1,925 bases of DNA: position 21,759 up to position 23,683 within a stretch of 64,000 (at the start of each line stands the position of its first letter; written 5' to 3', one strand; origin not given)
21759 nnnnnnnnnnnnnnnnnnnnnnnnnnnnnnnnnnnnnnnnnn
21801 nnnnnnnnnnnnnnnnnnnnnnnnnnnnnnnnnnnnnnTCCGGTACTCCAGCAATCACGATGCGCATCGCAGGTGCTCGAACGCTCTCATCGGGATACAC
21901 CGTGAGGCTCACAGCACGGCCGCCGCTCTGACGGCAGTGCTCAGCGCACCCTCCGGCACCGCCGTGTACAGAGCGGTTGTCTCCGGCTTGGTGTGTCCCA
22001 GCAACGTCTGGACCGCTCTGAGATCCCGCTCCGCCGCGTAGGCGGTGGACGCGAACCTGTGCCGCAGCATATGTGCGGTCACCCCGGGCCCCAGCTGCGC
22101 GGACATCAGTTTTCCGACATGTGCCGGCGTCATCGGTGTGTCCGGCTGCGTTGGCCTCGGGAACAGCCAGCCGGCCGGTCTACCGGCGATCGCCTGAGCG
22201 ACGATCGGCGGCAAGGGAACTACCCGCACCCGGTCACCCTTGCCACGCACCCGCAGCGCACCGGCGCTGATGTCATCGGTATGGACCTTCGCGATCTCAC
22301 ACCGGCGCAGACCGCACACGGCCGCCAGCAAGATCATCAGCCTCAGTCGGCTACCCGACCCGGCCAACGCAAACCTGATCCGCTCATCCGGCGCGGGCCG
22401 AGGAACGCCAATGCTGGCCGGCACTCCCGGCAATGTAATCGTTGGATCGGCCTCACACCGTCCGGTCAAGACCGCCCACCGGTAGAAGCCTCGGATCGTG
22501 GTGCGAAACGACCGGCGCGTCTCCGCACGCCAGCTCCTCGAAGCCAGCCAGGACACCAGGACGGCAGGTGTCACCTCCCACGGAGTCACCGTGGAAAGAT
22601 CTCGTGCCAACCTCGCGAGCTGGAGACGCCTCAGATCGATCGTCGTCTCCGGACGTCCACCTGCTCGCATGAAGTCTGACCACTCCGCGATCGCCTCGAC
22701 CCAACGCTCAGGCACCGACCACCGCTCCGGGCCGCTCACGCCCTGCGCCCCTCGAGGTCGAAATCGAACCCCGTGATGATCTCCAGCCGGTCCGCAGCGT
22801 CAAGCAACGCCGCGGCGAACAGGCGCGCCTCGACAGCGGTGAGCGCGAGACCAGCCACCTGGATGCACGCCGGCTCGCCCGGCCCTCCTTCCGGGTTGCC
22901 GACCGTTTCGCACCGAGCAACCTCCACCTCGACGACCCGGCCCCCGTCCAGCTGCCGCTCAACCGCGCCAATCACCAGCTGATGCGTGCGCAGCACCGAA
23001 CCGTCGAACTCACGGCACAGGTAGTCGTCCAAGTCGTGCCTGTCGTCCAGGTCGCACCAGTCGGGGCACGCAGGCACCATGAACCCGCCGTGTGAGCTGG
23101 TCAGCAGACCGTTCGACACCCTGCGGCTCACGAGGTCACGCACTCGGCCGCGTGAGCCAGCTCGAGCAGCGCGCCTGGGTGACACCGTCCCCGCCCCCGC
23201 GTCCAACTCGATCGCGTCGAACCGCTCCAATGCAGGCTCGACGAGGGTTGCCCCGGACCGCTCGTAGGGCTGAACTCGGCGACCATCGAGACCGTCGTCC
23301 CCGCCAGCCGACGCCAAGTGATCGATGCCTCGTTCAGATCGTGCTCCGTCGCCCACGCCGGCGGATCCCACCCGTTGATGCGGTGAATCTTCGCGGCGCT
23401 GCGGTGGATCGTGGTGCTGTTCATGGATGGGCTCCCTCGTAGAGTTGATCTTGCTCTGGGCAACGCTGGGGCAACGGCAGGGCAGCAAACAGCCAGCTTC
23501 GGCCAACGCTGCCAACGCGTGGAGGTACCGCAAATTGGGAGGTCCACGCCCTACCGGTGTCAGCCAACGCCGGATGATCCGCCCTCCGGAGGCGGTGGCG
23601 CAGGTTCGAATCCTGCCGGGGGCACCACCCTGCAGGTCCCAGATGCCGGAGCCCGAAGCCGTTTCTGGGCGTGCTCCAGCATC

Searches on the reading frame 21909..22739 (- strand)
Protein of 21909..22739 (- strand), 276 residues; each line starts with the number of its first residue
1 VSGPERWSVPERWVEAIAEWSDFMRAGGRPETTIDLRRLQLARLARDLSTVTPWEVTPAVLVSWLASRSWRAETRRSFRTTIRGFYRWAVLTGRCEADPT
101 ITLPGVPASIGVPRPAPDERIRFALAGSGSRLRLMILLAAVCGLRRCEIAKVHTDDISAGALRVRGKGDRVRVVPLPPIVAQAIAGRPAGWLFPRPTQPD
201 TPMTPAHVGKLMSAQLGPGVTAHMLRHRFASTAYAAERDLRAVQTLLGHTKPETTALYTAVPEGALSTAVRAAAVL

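Call 6: search_protein_families(library=pfam, proteins=[window:21909-22739:-], max_evalue=0.01)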
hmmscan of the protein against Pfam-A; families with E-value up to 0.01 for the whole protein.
window:21909-22739:- (276 aa): 2 families
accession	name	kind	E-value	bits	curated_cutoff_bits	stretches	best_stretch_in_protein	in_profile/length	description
PF00589.27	Phage_integrase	-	2.6e-17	63.5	27.1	1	129-261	21-168/172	Phage integrase family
PF22022.2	Phage_int_M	-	0.00024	21.7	27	1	18-103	6-93/96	Phage integrase central domain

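Call 33: search_protein_families(library=ncbifam, proteins=[window:21909-22739:-], max_evalue=0.01)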
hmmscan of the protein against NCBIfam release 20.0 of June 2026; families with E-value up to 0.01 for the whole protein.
window:21909-22739:- (276 aa): 11 families
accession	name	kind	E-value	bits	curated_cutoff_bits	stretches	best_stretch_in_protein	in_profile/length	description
TIGR02224.1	recomb_XerC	equivalog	3.9e-27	95.4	335.15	2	214-267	230-283/295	tyrosine recombinase XerC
NF001399.0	PRK00283.1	subfamily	1.1e-22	80.6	279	2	219-271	241-293/300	tyrosine recombinase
TIGR02225.1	recomb_XerD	equivalog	1.3e-20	73.9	329.6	2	214-271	227-284/290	site-specific tyrosine recombinase XerD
NF040815.2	recomb_XerA_Arch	equivalog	1.1e-19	71.1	220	1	63-264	45-257/263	site-specific tyrosine recombinase/integron integrase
TIGR02249.1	integrase_gron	subfamily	5.8e-13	48.9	265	1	214-262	253-301/315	integron integrase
NF002331.0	PRK01287.1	subfamily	1.7e-11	43.7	371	1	221-267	272-318/365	site-specific tyrosine recombinase XerC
NF003462.0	PRK05084.1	equivalog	9e-11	41.1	267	1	215-271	298-354/360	tyrosine recombinase XerS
NF011946.0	PRK15417.1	equivalog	1.2e-07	31.2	435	1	218-262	272-316/337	integron integrase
NF040693.1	recomb_GmtY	equivalog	0.00067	19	340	0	219-261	390-432/441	gamma-mobile-trio recombinase GmtY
NF007370.0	PRK09870.1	subfamily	0.0016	18.1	221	0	214-264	132-182/200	tyrosine-type DNA invertase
NF007371.0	PRK09871.1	subfamily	0.0043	16.6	222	0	221-261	134-174/198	tyrosine-type DNA invertase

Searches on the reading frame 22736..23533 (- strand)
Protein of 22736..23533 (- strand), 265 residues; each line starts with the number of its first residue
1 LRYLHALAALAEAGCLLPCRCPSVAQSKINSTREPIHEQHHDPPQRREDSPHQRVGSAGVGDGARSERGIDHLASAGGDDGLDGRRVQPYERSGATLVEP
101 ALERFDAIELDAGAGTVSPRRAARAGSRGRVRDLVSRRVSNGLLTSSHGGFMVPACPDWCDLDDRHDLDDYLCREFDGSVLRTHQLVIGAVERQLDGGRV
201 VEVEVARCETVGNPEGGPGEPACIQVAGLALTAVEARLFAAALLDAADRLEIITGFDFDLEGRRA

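Call 6: search_protein_families(library=pfam, proteins=[window:22736-23533:-], max_evalue=0.01)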
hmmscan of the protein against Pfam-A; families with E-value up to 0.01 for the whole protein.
window:22736-23533:- (265 aa): 1 family
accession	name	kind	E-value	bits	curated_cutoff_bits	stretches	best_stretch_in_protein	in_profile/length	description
PF21848.1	DUF6907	-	2e-05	25.5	26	1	147-251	8-108/116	Domain of unknown function (DUF6907)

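Call 7: search_protein_families(library=padloc, proteins=[window:22736-23533:-], max_evalue=0.01)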
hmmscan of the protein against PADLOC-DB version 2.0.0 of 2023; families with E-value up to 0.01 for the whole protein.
window:22736-23533:- (265 aa): 0 families

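Call 23: search_protein_families(library=phrogs, proteins=[window:22736-23533:-], max_evalue=0.001)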
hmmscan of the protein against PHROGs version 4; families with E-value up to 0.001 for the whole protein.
window:22736-23533:- (265 aa): 0 families

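Call 33: search_protein_families(library=ncbifam, proteins=[window:22736-23533:-], max_evalue=0.01)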
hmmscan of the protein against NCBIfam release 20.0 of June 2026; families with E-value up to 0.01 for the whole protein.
window:22736-23533:- (265 aa): 0 families
